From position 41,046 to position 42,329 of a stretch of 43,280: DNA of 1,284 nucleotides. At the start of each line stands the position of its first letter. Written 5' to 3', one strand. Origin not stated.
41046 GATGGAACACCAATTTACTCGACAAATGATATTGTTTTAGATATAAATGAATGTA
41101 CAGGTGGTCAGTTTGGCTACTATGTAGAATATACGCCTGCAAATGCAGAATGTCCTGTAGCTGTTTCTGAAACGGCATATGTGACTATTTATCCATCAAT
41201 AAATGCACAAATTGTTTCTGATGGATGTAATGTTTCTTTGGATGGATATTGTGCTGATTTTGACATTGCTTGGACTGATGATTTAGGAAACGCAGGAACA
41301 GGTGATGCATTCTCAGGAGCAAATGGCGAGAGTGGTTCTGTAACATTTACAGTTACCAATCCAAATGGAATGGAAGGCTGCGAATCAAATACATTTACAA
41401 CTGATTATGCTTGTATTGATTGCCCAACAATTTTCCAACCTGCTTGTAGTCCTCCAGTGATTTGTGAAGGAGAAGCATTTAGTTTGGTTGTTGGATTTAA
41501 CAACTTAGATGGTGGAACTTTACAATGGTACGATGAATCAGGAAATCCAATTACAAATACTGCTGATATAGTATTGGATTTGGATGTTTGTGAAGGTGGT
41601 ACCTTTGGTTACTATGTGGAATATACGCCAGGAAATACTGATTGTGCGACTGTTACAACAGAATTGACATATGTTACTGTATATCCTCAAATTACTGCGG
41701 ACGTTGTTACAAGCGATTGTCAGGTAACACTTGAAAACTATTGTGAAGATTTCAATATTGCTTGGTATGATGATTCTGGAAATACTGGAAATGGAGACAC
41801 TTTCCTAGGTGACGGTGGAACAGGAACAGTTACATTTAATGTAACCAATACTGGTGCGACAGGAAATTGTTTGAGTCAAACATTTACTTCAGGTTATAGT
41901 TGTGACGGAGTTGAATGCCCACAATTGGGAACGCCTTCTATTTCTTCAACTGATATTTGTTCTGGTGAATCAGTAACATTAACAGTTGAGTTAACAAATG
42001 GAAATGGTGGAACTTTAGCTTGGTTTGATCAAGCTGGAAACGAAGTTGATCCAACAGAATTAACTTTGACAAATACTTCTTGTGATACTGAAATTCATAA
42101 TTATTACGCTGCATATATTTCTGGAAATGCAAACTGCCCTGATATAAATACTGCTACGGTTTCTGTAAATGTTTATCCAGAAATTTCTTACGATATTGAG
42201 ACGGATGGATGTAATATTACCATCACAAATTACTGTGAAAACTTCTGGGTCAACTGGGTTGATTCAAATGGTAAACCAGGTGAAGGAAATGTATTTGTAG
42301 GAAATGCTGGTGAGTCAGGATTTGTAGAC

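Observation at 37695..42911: Candidate undescribed bipartite Cys-rich repeat module (164-169 aa, 10.5 copies)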

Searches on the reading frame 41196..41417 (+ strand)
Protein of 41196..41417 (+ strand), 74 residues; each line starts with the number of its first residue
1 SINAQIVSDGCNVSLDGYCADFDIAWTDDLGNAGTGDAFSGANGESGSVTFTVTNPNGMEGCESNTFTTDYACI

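Call 49: find_related_loci(query=A5, collection=genome_contigs, flank=3000)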
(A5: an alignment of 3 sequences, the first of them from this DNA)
Query A5 (74 aa) in genome_contigs; peptide patterns used: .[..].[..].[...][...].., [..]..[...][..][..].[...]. (x = any residue, [..] = any of these).
40 stretches matched a pattern, but none encodes a relative of the query by tblastn (E <= 1e-3).

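Call 55: search_solved_structures(query=A6, max_evalue=10, show_alignments=3)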
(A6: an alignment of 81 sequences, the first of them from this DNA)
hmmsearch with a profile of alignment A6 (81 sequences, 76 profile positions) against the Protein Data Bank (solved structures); distinct sequences matched with E-value up to 10: 2.
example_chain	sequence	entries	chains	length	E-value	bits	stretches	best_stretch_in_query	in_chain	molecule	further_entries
8bl6_A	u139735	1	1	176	0.052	17.1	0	37-58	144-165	dIG14-scdim-EF62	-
8bl3_A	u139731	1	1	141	0.1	16.2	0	37-58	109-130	scIg12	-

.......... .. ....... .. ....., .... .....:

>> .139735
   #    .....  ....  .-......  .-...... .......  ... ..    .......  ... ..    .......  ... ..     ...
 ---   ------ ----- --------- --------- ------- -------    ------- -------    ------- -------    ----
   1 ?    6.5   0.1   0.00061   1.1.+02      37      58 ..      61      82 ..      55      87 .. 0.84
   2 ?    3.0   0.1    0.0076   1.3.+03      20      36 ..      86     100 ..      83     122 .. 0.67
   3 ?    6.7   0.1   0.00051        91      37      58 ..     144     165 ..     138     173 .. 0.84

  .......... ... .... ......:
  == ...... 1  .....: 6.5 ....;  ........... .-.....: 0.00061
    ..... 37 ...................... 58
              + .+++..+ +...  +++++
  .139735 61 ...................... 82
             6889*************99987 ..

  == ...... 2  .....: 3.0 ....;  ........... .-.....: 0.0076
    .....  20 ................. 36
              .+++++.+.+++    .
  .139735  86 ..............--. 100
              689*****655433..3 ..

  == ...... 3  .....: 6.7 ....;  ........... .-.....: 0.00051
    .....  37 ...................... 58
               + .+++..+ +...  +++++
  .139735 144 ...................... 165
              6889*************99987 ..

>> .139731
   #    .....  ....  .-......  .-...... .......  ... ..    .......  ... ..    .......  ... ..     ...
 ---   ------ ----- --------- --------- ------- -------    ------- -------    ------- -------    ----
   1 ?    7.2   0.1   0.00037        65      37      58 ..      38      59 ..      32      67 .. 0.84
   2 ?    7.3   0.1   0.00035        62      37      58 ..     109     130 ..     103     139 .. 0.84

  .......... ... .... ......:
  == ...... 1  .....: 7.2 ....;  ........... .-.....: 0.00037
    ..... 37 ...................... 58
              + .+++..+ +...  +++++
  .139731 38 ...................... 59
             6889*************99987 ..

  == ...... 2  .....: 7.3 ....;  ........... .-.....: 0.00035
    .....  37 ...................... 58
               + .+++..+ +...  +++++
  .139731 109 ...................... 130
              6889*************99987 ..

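Call 56: search_protein_families(library=pfam, alignment_id=A6, max_evalue=1)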
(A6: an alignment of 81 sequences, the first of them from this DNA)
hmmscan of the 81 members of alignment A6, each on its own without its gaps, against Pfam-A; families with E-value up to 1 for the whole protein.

A. member 1, seq(74 aa): 0 families

B. families by the number of members that match (of 81 scanned): 32 families (the first 25 are shown)
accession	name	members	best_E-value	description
PF21602.3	GldM_3rd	2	0.032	GldM third domain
PF17963.7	Big_9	2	0.12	Bacterial Ig domain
PF17882.6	SBD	1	0.0011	OAA-family lectin sugar binding domain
PF20727.2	Nairovirus_MLD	1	0.0045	Nairovirus, mucin-like domain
PF06074.18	Portal_Mu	1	0.013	Portal protein of Mu bacteriophage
PF25485.1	DUF7908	1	0.014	Domain of unknown function (DUF7908)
PF12733.13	Cadherin-like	1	0.02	Cadherin-like beta sandwich domain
PF07679.22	I-set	1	0.025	Immunoglobulin I-set domain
PF17585.7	Phage_Arf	1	0.027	Accessory recombination function protein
PF13593.11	SBF_like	1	0.036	SBF-like CPA transporter family (DUF4137)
PF17141.9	DUF5114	1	0.037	Domain of unknown function (DUF5114)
PF25379.1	Adt-1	1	0.042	Adt-1-like domain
PF25657.1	Rota_VP6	1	0.056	Rotavirus intermediate capsid protein VP6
PF16370.11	MetallophosC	1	0.057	C terminal of Calcineurin-like phosphoesterase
PF21641.3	NarE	1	0.064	NarE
PF18911.6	PKD_4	1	0.069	PKD domain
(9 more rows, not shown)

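Call 74: search_protein_families(library=ncbifam, alignment_id=A6, max_evalue=1)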
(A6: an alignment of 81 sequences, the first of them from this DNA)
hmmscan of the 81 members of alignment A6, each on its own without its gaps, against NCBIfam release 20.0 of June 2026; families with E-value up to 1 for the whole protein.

A. member 1, seq(74 aa): 1 family
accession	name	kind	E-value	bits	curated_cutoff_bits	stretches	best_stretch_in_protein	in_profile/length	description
TIGR04203.1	RPT_S_cricet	repeat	0.0092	16.1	60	1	43-64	9-24/38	TIGR04203-type repeat-containing surface protein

B. families by the number of members that match (of 81 scanned): 13 families
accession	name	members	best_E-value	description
TIGR04203.1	RPT_S_cricet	2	0.0092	TIGR04203-type repeat-containing surface protein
NF047400.1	MazE_PemI_antitoxin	2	0.011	type II toxin-antitoxin system PemI/MazE family antitoxin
TIGR00992.1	3a0901s03IAP75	1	0.00036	IAP75 family chloroplast envelope protein translocase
NF040663.1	salivaricin_M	1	0.023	salivaricin M family lantibiotic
NF001301.1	PRK00249.1-1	1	0.036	flagellar basal body L-ring protein FlgH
NF009032.0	PRK12366.1-3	1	0.053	replication factor A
NF001304.0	PRK00249.1-4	1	0.064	flagellar basal body L-ring protein FlgH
TIGR03178.1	allantoinase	1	0.13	allantoinase AllB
NF033417.1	glycocin_F_RiPP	1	0.14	glycocin F family RiPP peptide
NF053629.1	RSAMPyrc0463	1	0.14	(R)-S-adenosyl-L-methionine hydrolase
NF053816.1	List_LCP_LPXTG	1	0.19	putative cellulose-binding protein LCP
NF009034.0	PRK12366.1-5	1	0.21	replication factor A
NF009030.0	PRK12366.1-1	1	0.21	replication factor A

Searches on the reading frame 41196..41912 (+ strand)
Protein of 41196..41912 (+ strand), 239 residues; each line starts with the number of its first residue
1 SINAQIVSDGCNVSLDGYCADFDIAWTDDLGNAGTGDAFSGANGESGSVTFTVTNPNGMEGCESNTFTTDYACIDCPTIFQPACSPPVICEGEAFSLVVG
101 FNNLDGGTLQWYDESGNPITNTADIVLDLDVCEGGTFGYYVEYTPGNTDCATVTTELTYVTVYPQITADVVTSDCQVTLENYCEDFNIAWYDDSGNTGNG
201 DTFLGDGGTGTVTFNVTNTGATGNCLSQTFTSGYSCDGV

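Call 27: predict_structure(alignment_id=A4)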
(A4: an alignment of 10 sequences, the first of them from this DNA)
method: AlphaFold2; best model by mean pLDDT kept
length: 239 residues; sequences in the alignment: 10
mean_pLDDT: 90.5   pTM: 0.64
mean pLDDT of the five models: 90.5, 89.8, 89.6, 89.1, 89.1
residues with pLDDT >= 90: 148; 70-90: 89; 50-70: 2; < 50: 0
segments of 3 or more residues with pLDDT < 50: none
pLDDT, mean of each block of 10 residues (from residue 1): 88 91 95 96 89 91 92 87 87 88 90 93 77 88 90 91 91 95 93 96 92 95 91 84
secondary structure, 60 per line:
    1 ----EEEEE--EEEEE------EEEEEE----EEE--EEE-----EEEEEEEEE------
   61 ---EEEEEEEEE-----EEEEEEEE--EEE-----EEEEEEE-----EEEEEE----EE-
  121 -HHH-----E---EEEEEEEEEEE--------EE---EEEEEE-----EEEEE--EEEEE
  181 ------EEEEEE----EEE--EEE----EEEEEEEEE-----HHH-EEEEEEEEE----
elements in order: E5-9 E12-16 E23-28 E33-35 E38-40 E46-54 E64-72 E78-85 E88-90 E96-102 E108-113 E134-144 E158-163 E169-173 E176-180 E187-192 E197-199 E202-204 E209-217 E227-235

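Call 33: fold_search(model_id=the predicted structure, library=pdb)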
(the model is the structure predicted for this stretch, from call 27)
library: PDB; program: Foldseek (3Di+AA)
matches with E <= 10: 1107; with E <= 0.001: 23
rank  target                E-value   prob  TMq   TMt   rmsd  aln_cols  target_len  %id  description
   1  9rcu_A                5.6e-06  1.00  0.36  0.32  10.6       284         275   10  Cardioderma bat coronavirus 2B receptor binding domain in complex with human CEACAM6 (released 2026-04-08)
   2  9fly_A                1.1e-05  1.00  0.38  0.15   8.7       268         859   18  CryoEM structure of the base (4151-5009) in the grappling hook protein A (GhpA) in the bacterium Aureispira sp. CCB-QB (released 2024-10-16)
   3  9flw_A                1.9e-05  1.00  0.49  0.27   6.6       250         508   17  CryoEM structure of the fragment-6 (3571-4078) in the grappling hook protein A (GhpA) in the bacterium Aureispira sp.  (released 2024-10-16)
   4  5k6y_A                9.9e-05  1.00  0.34  0.24  20.3       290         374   14  Sidekick-2 immunoglobulin domains 1-4, crystal form 2 (released 2016-09-28)
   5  8vse_A                1.0e-04  1.00  0.33  0.25  11.8       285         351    7  Cryo-EM structure of human CD45 extracellular region in complex with adenoviral protein E3/49K (released 2024-11-06)
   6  5k6y_B                1.5e-04  1.00  0.32  0.24  20.7       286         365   13  Sidekick-2 immunoglobulin domains 1-4, crystal form 2 (released 2016-09-28)
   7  6tpw                  1.6e-04  1.00  0.36  0.26  10.3       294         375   10  Crystal structures of FNIII domain one through four of the human leucocyte common antigen-related protein ( LAR) (released 2020-05-13)
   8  4gh7_B                2.2e-04  1.00  0.27  0.25  12.5       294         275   10  Crystal structure of Anticalin N7A in complex with oncofetal fibronectin fragment Fn7B8 (released 2012-12-26)
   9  3se3_A                2.3e-04  0.99  0.23  0.21  17.1       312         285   10  human IFNa2-IFNAR ternary complex (released 2011-08-31)
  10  2v5y                  2.6e-04  1.00  0.35  0.19  11.2       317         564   11  Crystal structure of the receptor protein tyrosine phosphatase mu ectodomain (released 2007-09-11)
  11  5fmv_A                3.1e-04  1.00  0.35  0.26  11.0       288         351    8  Crystal structure of human CD45 extracellular region, domains d1-d4 (released 2016-03-23)
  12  6qx4_B                3.3e-04  0.98  0.21  0.11  16.9       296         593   10  Structure of the Bacillus anthracis Sap S-layer assembly domain (released 2019-07-31)
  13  5fmv_B                3.5e-04  1.00  0.38  0.28  10.3       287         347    7  Crystal structure of human CD45 extracellular region, domains d1-d4 (released 2016-03-23)
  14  3qt2_A                3.8e-04  1.00  0.35  0.29  15.5       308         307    9  Structure of a cytokine ligand-receptor complex (released 2012-02-01)
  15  8dpt_A                4.0e-04  1.00  0.29  0.22  11.6       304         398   11  The structure of the IL-11 signalling complex, with full-length extracellular gp130 (released 2023-11-29)
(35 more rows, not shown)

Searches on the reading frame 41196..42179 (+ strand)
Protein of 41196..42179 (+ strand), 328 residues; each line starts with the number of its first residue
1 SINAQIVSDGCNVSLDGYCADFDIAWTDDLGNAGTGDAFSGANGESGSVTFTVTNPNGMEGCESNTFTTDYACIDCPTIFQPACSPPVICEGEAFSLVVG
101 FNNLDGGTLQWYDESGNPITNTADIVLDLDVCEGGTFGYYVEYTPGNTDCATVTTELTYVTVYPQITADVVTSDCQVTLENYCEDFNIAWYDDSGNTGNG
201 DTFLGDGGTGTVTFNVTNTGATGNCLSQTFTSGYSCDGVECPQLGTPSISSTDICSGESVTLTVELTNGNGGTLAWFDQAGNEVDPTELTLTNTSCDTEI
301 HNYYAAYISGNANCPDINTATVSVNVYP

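Call 69: find_homologous_proteins(query=window:41196-42179:+, max_evalue=0.00001)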
Query window:41196-42179:+: 4706 candidates shared short words with the query, none scored E <= 0.00001.

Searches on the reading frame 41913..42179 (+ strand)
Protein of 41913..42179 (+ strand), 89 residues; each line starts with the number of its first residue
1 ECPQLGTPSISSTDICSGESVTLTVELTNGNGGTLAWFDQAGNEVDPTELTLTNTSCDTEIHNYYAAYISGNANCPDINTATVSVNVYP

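Call 57: search_protein_families(library=pfam, proteins=[window:41913-42179:+], max_evalue=0.01)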
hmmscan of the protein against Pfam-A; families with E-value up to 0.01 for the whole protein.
seq(89 aa): 2 families
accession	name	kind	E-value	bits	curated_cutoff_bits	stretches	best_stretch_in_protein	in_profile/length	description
PF19081.6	Ig_7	-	4.7e-09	36.9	27.3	1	7-89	3-84/84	Ig-like domain CHU_C associated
PF16640.11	Big_3_5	-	4.6e-06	27.5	35.5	1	10-87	3-87/88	Bacterial Ig-like domain (group 3)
